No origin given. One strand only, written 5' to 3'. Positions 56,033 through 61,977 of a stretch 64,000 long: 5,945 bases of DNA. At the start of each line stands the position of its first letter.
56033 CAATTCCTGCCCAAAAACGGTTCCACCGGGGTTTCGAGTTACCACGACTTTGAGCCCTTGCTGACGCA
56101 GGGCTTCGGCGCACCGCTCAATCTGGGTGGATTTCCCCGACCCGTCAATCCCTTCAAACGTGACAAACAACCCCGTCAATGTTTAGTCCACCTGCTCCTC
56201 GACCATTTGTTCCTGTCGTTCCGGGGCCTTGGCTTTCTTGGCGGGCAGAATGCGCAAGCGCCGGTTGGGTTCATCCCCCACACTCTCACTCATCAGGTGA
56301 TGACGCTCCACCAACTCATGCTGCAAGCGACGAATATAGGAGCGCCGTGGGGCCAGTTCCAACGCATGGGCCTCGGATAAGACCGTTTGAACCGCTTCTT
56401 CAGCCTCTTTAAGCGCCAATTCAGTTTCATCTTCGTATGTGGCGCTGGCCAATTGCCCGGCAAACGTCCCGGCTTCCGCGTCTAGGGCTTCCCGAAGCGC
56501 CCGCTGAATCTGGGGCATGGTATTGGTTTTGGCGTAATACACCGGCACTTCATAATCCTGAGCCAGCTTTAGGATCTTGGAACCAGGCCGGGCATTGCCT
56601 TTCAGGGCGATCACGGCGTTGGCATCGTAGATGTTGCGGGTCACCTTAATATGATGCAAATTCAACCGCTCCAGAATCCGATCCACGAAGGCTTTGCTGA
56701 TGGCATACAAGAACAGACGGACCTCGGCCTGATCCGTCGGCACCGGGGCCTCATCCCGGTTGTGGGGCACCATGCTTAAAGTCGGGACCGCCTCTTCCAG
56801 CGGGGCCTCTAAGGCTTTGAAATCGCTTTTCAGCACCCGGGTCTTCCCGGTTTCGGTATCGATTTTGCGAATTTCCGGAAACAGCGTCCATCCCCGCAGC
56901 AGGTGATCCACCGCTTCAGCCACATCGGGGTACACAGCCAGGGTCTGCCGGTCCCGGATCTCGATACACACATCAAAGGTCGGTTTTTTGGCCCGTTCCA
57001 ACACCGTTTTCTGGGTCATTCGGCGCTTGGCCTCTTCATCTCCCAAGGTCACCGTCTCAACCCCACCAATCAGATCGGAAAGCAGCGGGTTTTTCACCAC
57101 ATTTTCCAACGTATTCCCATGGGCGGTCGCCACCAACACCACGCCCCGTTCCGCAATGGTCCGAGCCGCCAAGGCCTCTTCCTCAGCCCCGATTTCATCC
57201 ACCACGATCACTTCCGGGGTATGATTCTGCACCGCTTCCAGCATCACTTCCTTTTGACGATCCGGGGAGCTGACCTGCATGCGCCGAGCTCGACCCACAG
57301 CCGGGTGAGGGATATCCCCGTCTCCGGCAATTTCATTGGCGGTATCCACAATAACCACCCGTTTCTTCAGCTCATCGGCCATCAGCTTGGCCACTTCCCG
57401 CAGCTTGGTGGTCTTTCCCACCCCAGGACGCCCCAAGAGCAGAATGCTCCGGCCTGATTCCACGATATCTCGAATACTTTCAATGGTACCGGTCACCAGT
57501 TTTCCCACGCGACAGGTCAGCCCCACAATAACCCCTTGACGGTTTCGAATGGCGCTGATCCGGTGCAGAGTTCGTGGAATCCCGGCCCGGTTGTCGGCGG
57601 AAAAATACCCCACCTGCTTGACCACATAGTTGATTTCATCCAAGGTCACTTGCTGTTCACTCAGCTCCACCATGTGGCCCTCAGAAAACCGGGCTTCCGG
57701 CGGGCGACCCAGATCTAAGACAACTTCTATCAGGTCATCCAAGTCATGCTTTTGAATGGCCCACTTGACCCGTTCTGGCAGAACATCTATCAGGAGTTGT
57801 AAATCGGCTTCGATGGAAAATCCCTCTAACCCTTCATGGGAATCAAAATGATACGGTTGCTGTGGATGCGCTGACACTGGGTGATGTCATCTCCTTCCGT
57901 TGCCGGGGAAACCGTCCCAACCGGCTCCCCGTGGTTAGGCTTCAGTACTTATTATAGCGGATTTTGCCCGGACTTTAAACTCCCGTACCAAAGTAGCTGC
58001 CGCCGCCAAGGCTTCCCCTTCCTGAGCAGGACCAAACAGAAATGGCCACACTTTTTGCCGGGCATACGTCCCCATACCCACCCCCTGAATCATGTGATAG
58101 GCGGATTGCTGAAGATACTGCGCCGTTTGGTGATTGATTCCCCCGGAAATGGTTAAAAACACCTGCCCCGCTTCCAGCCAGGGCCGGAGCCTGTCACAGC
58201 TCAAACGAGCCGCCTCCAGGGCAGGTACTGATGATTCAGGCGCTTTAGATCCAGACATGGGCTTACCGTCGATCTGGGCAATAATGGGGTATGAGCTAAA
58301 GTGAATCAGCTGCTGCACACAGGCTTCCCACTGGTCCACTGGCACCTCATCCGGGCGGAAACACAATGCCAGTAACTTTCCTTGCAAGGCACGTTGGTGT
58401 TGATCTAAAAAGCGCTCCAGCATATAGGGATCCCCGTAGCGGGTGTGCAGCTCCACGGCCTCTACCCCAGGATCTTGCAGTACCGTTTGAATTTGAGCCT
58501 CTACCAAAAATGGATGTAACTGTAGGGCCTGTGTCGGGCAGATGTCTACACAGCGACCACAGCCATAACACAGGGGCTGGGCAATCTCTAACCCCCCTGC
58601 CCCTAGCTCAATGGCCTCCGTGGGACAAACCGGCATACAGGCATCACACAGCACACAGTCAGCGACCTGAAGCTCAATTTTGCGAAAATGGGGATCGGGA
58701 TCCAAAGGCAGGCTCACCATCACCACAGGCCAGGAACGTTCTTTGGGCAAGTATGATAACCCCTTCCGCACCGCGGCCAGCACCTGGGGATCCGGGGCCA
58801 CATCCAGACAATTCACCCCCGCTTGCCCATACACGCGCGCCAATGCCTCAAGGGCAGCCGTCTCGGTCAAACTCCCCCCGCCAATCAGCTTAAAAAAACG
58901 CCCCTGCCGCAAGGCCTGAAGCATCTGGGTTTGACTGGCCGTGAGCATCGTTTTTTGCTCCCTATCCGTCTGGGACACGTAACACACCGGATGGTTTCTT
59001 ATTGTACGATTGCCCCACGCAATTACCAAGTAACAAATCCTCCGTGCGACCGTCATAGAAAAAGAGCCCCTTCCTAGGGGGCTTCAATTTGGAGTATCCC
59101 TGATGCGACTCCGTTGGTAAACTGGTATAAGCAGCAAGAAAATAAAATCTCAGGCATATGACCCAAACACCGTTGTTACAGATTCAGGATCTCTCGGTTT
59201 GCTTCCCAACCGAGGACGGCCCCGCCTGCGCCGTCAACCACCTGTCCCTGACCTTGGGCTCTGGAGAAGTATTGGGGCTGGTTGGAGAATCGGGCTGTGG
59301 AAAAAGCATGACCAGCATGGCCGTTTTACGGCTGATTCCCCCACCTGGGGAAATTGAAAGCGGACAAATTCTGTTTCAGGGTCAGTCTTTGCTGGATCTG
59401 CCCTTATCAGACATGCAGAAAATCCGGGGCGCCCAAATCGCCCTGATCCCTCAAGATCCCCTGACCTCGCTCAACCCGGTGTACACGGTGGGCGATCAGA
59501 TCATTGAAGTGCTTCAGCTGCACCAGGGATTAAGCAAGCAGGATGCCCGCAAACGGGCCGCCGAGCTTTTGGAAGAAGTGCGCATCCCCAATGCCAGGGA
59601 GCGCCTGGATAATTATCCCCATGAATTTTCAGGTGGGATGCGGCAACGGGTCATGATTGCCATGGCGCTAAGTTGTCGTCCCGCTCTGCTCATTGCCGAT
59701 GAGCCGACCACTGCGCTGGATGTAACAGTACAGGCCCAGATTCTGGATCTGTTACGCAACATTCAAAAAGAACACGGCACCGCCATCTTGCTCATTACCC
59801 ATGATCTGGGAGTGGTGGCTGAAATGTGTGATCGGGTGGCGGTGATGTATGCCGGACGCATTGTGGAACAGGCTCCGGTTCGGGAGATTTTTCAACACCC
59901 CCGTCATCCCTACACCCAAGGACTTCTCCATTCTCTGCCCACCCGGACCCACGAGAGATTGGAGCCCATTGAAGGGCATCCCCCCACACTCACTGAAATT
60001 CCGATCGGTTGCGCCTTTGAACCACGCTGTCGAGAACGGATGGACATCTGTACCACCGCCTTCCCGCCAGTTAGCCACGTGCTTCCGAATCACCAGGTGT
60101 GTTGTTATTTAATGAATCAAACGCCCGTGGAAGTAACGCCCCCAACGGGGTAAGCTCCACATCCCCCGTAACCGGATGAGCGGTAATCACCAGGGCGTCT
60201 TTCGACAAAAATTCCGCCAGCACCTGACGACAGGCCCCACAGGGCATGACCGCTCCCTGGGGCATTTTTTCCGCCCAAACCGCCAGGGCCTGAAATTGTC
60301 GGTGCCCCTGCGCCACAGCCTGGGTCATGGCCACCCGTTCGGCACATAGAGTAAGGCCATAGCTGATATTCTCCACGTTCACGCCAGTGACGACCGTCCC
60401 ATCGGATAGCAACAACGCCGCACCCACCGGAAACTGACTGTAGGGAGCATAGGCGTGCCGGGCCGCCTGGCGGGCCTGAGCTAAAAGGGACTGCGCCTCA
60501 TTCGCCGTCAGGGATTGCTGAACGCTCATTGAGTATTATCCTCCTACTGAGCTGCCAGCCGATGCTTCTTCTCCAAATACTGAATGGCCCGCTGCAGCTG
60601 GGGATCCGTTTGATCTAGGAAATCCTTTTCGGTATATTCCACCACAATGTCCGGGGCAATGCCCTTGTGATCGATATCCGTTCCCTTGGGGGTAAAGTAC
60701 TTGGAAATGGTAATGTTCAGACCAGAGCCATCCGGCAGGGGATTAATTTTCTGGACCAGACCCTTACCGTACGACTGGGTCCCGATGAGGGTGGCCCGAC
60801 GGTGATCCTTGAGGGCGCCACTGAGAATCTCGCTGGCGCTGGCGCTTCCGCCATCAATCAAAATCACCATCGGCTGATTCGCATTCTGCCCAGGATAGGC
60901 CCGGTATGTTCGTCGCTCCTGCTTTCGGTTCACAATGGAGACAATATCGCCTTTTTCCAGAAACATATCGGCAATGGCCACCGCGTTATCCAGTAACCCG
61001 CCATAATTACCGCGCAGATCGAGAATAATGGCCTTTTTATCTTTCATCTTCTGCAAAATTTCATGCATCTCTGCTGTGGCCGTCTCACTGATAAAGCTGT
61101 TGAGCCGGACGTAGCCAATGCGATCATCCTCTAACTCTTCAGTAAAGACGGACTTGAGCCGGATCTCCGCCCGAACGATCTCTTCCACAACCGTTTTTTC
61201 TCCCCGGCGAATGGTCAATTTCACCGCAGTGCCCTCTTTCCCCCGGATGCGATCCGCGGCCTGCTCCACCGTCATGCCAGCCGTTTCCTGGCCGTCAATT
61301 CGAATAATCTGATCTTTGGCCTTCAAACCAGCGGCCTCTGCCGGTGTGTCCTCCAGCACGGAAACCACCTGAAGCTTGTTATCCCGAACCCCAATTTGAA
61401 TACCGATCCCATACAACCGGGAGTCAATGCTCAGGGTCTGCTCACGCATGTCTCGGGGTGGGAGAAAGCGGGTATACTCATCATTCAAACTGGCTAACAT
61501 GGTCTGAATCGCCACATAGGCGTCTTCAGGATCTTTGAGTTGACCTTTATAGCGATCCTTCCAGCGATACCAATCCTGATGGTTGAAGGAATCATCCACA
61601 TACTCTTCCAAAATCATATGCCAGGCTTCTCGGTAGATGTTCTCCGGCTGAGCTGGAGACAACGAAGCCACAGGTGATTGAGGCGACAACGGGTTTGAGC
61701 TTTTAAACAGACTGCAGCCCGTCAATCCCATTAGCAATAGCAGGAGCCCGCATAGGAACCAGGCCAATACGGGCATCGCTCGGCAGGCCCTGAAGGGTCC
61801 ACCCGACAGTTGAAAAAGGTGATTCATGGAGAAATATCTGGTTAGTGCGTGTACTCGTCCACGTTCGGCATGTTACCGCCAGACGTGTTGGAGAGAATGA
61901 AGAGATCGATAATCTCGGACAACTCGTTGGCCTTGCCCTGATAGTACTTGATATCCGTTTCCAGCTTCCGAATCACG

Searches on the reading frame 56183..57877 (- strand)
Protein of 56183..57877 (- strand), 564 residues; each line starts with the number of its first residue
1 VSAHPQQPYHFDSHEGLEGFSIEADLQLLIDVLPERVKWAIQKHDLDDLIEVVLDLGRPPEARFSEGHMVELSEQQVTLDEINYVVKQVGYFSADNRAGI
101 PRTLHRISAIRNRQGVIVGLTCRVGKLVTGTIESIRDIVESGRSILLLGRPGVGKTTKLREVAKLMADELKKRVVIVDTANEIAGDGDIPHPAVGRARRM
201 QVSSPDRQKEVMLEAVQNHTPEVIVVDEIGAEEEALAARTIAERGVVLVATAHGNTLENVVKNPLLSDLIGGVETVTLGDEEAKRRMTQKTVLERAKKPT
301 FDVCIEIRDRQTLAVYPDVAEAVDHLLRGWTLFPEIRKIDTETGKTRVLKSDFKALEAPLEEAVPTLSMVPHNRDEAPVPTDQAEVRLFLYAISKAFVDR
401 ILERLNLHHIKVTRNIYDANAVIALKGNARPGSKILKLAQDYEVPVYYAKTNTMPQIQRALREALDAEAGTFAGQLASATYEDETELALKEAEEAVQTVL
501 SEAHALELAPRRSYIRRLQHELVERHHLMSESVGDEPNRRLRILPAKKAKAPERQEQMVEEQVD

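Call 58: search_protein_families(library=pfam, max_evalue=1e-8, proteins=[window:56183-57877:-])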
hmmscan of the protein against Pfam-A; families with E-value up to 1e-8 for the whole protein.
window:56183-57877:- (564 aa): 3 families
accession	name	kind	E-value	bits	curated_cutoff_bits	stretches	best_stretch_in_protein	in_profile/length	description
PF25516.1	PTPase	-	5.3e-21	74.7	27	1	386-464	1-78/79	Phosphotyrosine protein phosphatase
PF19568.5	Spore_III_AA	-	6.8e-13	48.8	27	1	120-271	119-276/306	Sporulation stage III, protein AA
PF01424.28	R3H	-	7.8e-11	42.3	26.8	1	492-544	7-59/60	R3H domain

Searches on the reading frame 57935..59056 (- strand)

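Call 58: search_protein_families(library=pfam, max_evalue=1e-8, proteins=[window:57935-59056:-])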
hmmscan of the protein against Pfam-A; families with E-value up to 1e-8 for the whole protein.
window:57935-59056:- (373 aa): 6 families
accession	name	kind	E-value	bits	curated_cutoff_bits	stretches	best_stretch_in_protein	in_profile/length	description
PF12617.14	LdpA_C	-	2.5e-13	50.5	22.2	1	193-344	2-155/184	Light dependent period A C-terminal domain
PF12838.12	Fer4_7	-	5.2e-12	46.5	27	0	163-192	2-31/52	4Fe-4S dicluster domain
PF00037.32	Fer4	-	6.7e-11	42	21.1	0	162-178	7-23/24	4Fe-4S binding domain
PF25160.1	LdpA_Fe-S-bd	-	1.9e-10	40.8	27.6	1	139-180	8-45/49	LdpA Fe-S cluster-binding domain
PF13484.11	Fer4_16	-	9.4e-10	39.6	30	0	163-185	2-24/66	4Fe-4S double cluster binding domain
PF13187.11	Fer4_9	-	9.8e-09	35.6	27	0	133-177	1-51/52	4Fe-4S dicluster domain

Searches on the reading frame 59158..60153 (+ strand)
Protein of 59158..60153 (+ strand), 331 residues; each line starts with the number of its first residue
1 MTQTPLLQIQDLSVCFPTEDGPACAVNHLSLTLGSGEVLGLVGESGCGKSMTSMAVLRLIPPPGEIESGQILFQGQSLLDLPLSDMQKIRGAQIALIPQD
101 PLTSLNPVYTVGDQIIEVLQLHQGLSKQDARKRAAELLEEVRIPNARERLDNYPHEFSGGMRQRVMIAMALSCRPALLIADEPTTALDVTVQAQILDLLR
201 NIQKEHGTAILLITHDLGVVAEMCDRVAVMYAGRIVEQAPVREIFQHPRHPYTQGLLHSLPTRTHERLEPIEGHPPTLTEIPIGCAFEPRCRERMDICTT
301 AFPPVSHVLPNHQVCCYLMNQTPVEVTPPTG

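Call 58: search_protein_families(library=pfam, max_evalue=1e-8, proteins=[window:59158-60153:+])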
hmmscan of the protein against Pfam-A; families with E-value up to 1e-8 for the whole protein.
window:59158-60153:+ (331 aa): 2 families
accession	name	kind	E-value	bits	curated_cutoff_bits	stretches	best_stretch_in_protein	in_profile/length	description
PF00005.33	ABC_tran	-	7.2e-32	111.3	25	1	27-185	2-137/137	ABC transporter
PF08352.17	oligo_HPY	-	2.7e-20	73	27.1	1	236-298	1-65/65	Oligopeptide/dipeptide transporter, C-terminal region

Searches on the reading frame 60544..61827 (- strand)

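Call 58: search_protein_families(library=pfam, max_evalue=1e-8, proteins=[window:60544-61827:-])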
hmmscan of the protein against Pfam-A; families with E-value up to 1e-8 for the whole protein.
window:60544-61827:- (427 aa): 4 families
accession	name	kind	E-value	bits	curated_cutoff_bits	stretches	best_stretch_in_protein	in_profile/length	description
PF03572.23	Peptidase_S41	-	8.5e-57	191.8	24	1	236-396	1-165/165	Peptidase family S41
PF00595.29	PDZ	-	6e-14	52.6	23.2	1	137-207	8-81/81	PDZ domain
PF17820.7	PDZ_6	-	5.2e-12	45.8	27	1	154-208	2-54/54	PDZ domain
PF13180.12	PDZ_2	-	3e-11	43.9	27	1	141-213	3-74/80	PDZ domain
